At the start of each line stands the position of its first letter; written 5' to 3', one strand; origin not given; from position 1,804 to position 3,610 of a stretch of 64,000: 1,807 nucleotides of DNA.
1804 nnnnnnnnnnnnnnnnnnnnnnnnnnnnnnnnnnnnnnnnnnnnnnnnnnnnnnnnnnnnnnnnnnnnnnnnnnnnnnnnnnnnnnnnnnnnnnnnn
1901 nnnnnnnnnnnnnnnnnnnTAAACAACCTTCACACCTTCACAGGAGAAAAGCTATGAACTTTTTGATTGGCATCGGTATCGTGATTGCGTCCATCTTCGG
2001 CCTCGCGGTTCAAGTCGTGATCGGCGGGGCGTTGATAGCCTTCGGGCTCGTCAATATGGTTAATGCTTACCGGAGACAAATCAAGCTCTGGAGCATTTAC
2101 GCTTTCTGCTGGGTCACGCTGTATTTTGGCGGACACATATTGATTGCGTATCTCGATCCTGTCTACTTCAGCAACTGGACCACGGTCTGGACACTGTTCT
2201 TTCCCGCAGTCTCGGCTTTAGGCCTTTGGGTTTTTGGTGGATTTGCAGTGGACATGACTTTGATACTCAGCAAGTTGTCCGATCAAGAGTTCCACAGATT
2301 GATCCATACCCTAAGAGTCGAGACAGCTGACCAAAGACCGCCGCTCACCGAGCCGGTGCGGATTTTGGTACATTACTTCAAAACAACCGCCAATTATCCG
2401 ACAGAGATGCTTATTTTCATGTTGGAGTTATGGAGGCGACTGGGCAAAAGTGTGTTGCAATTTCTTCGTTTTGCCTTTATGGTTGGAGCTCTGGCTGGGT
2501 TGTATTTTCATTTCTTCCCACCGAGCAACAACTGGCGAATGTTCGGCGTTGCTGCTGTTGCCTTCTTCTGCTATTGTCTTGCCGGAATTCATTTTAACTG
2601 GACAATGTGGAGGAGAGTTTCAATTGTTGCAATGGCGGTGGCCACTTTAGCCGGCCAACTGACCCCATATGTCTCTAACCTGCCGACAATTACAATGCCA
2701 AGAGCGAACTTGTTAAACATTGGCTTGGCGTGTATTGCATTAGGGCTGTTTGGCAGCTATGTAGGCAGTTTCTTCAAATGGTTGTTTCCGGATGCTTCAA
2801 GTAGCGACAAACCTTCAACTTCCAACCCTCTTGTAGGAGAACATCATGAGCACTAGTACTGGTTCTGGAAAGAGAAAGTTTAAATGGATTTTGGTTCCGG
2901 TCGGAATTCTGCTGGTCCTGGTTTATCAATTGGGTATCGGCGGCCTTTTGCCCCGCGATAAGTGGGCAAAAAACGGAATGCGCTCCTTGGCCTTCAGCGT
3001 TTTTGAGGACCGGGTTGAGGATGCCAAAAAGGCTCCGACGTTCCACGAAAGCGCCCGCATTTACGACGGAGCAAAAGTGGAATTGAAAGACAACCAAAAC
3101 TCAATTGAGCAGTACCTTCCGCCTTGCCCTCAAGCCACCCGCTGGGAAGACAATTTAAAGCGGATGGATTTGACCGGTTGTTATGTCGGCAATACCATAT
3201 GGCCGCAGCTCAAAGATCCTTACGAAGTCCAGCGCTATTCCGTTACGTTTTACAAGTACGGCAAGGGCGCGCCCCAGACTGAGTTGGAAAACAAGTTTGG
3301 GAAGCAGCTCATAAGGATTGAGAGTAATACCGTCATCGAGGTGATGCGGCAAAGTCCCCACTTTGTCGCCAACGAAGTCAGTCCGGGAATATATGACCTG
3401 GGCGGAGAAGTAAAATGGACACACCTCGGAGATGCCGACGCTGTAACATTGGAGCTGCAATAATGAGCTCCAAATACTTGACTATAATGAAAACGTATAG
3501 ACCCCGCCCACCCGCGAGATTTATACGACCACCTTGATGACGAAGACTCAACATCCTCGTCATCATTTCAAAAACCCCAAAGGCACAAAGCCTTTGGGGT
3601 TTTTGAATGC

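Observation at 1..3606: Higher-GC four-gene operon of unknown proteins at the window edge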

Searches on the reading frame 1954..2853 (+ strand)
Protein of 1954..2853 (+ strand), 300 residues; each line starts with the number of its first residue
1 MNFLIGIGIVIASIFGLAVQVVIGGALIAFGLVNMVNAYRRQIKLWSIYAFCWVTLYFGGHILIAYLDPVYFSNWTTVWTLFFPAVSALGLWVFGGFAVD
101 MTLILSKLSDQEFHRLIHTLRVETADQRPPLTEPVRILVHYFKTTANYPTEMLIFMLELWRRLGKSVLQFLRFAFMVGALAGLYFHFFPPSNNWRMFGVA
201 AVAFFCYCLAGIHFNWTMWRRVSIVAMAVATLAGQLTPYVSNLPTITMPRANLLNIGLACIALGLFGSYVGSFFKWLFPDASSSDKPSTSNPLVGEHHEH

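Call 6: search_protein_families(library=pfam, proteins=[window:1954-2853:+], max_evalue=1)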
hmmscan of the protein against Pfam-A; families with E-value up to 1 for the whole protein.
window:1954-2853:+ (300 aa): 1 family
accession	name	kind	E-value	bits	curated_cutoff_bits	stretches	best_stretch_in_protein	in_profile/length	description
PF14007.11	YtpI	-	0.31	11.9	29.4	1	3-42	41-80/87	YtpI-like protein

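Call 7: search_protein_families(library=ncbifam, proteins=[window:1954-2853:+], max_evalue=1)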
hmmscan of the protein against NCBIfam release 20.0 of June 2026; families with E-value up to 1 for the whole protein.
window:1954-2853:+ (300 aa): 0 families

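Call 8: search_protein_families(library=phrogs, proteins=[window:1954-2853:+], max_evalue=1)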
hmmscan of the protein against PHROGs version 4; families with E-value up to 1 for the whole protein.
window:1954-2853:+ (300 aa): 1 family
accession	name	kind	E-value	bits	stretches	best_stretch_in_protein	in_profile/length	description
phrog_24693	-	unknown function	0.37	12.1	1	107-159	12-64/113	-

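Call 10: search_protein_families(library=padloc, proteins=[window:1954-2853:+], max_evalue=1)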
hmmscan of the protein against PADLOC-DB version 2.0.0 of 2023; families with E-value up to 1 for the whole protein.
window:1954-2853:+ (300 aa): 0 families

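Call 19: list_cluster_members(proteins=[P0001, window:1233-1919:+, window:1954-2853:+, window:2846-3460:+, L001:8714-9982:+])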
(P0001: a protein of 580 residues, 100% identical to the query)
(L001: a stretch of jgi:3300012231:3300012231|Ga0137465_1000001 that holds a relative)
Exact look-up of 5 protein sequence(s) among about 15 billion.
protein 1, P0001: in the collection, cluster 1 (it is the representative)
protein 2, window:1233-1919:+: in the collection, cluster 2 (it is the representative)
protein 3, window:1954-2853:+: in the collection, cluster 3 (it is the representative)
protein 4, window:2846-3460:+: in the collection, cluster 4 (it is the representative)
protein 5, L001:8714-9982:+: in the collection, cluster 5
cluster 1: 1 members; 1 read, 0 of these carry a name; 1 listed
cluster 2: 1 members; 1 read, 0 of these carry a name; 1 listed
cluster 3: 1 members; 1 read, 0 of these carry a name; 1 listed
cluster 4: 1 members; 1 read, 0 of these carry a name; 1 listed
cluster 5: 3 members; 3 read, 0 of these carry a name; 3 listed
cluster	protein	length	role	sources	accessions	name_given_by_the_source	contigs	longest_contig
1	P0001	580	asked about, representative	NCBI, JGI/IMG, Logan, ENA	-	-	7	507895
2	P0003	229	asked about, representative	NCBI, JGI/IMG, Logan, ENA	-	-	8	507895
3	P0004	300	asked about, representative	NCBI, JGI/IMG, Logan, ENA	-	-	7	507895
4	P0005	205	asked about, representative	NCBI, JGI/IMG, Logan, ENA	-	-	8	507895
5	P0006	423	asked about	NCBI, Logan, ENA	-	-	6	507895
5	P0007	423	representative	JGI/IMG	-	-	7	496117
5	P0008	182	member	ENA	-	-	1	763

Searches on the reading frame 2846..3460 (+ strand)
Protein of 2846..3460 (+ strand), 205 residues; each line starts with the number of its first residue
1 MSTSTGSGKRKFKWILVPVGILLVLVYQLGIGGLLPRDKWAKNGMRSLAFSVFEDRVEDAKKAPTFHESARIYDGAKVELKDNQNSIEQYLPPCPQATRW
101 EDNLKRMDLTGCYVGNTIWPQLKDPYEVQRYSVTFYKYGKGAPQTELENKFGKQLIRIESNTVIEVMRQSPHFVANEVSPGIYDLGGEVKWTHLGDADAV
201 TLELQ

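Call 6: search_protein_families(library=pfam, proteins=[window:2846-3460:+], max_evalue=1)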
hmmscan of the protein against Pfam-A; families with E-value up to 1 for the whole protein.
window:2846-3460:+ (205 aa): 0 families

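Call 7: search_protein_families(library=ncbifam, proteins=[window:2846-3460:+], max_evalue=1)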
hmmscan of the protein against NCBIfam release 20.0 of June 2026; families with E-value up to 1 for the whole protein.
window:2846-3460:+ (205 aa): 0 families

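Call 8: search_protein_families(library=phrogs, proteins=[window:2846-3460:+], max_evalue=1)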
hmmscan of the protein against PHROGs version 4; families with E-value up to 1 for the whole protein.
window:2846-3460:+ (205 aa): 0 families

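Call 10: search_protein_families(library=padloc, proteins=[window:2846-3460:+], max_evalue=1)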
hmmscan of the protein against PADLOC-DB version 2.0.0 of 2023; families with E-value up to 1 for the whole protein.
window:2846-3460:+ (205 aa): 0 families

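Call 70: search_solved_structures(query=A4, max_evalue=10)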
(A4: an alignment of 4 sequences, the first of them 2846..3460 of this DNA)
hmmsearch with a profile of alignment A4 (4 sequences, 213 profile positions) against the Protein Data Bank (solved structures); distinct sequences matched with E-value up to 10: 0.
